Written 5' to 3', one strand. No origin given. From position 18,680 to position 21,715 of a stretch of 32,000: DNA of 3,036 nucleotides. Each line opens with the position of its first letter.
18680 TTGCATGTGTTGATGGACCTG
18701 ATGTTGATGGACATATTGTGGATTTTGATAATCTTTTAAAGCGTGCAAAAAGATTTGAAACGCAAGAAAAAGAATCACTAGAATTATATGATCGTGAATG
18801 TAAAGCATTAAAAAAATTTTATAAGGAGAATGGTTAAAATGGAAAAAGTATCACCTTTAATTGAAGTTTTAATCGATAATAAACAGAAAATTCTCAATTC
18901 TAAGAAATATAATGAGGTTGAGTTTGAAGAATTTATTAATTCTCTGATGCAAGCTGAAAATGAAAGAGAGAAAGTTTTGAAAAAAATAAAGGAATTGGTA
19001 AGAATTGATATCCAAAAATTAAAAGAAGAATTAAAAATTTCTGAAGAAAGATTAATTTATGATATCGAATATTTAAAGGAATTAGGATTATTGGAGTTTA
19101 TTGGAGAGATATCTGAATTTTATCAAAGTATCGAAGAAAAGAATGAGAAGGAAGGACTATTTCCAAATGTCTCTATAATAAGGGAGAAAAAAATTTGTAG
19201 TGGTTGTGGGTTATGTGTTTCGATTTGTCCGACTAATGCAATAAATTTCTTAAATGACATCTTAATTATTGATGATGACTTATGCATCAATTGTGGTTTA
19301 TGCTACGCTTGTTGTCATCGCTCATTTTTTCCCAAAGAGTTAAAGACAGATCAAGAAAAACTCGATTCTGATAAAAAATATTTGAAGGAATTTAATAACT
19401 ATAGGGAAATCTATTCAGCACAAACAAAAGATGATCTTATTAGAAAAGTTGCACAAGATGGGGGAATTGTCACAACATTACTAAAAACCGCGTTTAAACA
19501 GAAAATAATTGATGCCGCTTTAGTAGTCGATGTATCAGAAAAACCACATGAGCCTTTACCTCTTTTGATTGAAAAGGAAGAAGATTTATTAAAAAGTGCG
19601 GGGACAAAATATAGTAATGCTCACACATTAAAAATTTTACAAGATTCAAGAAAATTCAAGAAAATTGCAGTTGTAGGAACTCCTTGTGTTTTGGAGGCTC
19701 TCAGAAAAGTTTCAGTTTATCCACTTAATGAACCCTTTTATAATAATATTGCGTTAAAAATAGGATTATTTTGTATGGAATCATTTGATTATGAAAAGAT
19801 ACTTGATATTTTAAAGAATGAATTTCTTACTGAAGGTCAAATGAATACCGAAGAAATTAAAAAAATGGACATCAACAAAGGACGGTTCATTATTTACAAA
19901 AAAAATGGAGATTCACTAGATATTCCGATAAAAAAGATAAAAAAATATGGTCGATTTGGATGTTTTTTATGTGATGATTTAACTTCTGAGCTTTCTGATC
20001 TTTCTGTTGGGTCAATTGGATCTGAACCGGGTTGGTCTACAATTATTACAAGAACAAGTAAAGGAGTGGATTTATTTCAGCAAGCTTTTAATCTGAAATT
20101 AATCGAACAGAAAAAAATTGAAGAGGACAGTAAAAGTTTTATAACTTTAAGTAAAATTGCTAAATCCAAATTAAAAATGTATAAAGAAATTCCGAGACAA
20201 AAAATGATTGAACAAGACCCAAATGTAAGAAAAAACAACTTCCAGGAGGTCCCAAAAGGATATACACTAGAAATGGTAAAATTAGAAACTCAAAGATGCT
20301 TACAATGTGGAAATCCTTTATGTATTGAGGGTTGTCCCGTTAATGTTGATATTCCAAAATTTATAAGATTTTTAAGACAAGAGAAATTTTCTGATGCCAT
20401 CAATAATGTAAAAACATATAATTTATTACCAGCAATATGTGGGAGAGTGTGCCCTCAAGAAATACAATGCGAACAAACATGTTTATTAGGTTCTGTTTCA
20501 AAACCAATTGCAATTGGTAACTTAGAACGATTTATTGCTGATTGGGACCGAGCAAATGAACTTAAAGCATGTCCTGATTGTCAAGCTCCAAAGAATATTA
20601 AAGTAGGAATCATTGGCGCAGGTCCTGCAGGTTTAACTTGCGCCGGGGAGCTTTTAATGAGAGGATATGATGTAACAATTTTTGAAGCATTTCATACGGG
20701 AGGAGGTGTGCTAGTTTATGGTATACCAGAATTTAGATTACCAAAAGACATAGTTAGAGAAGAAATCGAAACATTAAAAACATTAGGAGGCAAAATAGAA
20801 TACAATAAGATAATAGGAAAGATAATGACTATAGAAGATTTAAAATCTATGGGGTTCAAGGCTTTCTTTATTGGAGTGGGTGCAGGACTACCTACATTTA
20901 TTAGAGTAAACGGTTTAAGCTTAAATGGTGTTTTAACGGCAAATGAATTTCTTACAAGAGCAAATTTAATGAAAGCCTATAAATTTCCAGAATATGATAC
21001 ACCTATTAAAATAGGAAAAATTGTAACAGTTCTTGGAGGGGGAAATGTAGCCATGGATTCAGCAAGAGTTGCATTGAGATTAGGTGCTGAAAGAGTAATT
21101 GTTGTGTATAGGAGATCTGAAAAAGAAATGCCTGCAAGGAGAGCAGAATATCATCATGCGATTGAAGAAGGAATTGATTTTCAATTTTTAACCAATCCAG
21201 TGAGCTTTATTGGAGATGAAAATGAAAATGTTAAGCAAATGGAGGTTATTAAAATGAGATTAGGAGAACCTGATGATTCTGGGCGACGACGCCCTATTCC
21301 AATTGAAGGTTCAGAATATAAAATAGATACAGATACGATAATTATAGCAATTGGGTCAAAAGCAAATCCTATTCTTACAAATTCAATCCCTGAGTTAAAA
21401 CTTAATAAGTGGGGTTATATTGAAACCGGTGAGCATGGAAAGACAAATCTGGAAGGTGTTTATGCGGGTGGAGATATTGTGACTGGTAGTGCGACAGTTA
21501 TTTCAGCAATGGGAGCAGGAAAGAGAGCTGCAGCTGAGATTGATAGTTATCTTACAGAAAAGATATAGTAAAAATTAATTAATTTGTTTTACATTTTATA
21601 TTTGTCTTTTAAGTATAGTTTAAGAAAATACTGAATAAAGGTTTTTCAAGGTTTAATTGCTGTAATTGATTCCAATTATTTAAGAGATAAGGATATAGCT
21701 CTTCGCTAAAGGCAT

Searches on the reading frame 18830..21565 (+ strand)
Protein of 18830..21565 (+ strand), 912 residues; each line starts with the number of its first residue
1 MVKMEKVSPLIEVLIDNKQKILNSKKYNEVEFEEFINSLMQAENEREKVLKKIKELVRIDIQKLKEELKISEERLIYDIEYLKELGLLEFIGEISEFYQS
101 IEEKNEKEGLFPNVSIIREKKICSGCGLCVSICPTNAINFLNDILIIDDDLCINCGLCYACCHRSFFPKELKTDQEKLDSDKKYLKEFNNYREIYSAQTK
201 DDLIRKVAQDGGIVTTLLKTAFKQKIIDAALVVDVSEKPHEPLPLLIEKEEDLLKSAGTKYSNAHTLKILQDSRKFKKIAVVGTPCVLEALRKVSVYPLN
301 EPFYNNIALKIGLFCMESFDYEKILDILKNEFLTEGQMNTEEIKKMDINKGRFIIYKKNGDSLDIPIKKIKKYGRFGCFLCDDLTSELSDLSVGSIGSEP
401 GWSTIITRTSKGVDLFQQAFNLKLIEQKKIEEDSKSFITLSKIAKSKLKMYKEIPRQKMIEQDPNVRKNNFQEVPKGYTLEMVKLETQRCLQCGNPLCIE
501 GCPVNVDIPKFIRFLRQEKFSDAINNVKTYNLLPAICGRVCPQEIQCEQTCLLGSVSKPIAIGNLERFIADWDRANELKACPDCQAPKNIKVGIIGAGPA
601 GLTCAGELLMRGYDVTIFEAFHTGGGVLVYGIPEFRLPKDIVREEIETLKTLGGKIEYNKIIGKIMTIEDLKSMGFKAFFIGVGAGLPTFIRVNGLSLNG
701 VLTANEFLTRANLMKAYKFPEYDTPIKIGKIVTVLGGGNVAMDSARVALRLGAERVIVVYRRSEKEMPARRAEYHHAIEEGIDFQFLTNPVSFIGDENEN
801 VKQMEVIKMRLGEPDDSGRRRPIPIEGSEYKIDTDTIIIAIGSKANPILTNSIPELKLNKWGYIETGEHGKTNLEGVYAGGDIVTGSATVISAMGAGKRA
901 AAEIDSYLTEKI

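Call 16: search_protein_families(library=pfam, proteins=[window:18830-21565:+], max_evalue=0.001)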
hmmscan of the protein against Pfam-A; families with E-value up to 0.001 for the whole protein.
window:18830-21565:+ (912 aa): 18 families
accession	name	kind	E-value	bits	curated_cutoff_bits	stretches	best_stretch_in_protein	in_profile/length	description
PF04432.18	FrhB_FdhB_C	-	1.3e-40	139.1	23.3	1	277-432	2-149/150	Coenzyme F420 hydrogenase/dehydrogenase, beta subunit C terminus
PF14691.11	Fer4_20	-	1.3e-39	134.9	25.8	1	467-577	1-112/113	Dihydroprymidine dehydrogenase domain II, 4Fe-4S cluster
PF07992.20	Pyr_redox_2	-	9.3e-32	111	26.1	1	591-897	2-291/291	Pyridine nucleotide-disulphide oxidoreductase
PF04422.18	FrhB_FdhB_N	-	6.4e-21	74.7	22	1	194-270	1-77/78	Coenzyme F420 hydrogenase/dehydrogenase, beta subunit N-term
PF00070.33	Pyr_redox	-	1.2e-08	35.8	22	1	732-805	2-78/82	Pyridine nucleotide-disulphide oxidoreductase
PF12838.12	Fer4_7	-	7.2e-07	30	27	1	123-163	2-49/52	4Fe-4S dicluster domain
PF13187.11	Fer4_9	-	1.5e-06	28.5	27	1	123-165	2-50/52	4Fe-4S dicluster domain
PF14697.11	Fer4_21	-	6.1e-06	26.7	35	0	120-139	38-58/59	4Fe-4S dicluster domain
PF00037.32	Fer4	-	9.3e-06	25.7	21.1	1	122-138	7-23/24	4Fe-4S binding domain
PF13450.12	NAD_binding_8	-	9.9e-06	26.2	21.9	1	594-626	1-33/68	NAD(P)-binding Rossmann-like domain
PF12837.12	Fer4_6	-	1.3e-05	25.4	25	0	121-138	7-24/24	4Fe-4S binding domain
PF13738.12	Pyr_redox_3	-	2.1e-05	24.4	30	0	594-620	2-29/305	Pyridine nucleotide-disulphide oxidoreductase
PF01262.27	AlaDh_PNT_C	-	8.7e-05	22.5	23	0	732-761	31-60/214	Alanine dehydrogenase/PNT, C-terminal domain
PF13237.11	Fer4_10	-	0.00017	21.9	25.5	1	116-162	2-52/53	4Fe-4S dicluster domain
PF01494.25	FAD_binding_3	-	0.00018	21.3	22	1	590-620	2-32/349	FAD binding domain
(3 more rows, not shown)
